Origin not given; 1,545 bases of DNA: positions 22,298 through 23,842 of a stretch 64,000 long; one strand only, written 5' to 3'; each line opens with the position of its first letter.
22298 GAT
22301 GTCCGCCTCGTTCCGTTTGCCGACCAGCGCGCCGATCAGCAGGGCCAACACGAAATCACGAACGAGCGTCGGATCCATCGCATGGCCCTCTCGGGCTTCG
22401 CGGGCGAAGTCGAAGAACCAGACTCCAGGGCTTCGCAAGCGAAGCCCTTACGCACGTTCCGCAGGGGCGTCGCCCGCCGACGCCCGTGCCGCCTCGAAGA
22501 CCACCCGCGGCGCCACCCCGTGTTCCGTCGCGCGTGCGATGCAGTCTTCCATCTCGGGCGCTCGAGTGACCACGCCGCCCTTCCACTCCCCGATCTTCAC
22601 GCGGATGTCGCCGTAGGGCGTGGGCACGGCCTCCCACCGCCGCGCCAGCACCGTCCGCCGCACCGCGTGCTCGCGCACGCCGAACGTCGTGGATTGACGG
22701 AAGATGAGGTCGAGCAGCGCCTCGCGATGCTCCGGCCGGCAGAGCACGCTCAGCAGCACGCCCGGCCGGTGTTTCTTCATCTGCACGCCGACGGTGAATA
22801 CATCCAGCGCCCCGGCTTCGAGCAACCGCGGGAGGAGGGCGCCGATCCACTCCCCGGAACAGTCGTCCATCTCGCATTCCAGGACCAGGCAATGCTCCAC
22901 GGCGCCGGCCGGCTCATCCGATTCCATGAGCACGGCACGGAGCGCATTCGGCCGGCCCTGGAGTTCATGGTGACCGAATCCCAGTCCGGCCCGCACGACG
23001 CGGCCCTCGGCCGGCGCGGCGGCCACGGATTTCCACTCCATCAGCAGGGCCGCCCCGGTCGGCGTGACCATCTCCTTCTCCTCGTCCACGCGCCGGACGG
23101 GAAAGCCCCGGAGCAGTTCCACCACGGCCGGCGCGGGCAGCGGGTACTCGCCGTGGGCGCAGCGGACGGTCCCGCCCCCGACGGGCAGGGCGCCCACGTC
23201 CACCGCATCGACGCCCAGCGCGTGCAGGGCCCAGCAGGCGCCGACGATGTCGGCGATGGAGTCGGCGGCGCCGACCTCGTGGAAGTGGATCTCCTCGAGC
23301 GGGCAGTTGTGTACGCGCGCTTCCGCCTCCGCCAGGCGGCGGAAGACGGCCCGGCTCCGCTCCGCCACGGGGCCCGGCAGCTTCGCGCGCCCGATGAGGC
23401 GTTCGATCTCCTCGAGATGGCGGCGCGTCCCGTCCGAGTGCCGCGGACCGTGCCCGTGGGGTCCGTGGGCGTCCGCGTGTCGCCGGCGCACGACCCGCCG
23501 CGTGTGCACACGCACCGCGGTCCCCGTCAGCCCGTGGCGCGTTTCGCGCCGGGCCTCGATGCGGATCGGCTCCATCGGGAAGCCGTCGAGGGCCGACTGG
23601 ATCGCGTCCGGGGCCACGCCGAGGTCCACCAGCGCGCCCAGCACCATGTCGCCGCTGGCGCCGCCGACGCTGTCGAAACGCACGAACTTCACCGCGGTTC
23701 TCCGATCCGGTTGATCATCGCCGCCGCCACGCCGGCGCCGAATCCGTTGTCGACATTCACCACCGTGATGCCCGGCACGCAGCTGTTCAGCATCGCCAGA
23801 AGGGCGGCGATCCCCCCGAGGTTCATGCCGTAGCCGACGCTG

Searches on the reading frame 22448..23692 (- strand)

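Call 53: search_protein_families(library=pfam, proteins=[window:22448-23692:-], max_evalue=0.001)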
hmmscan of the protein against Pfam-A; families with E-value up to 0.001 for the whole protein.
window:22448-23692:- (414 aa): 1 family
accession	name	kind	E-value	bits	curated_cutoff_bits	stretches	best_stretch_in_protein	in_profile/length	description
PF01969.22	Ni_insertion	-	4.5e-128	428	22.1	1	6-398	3-374/375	Nickel insertion protein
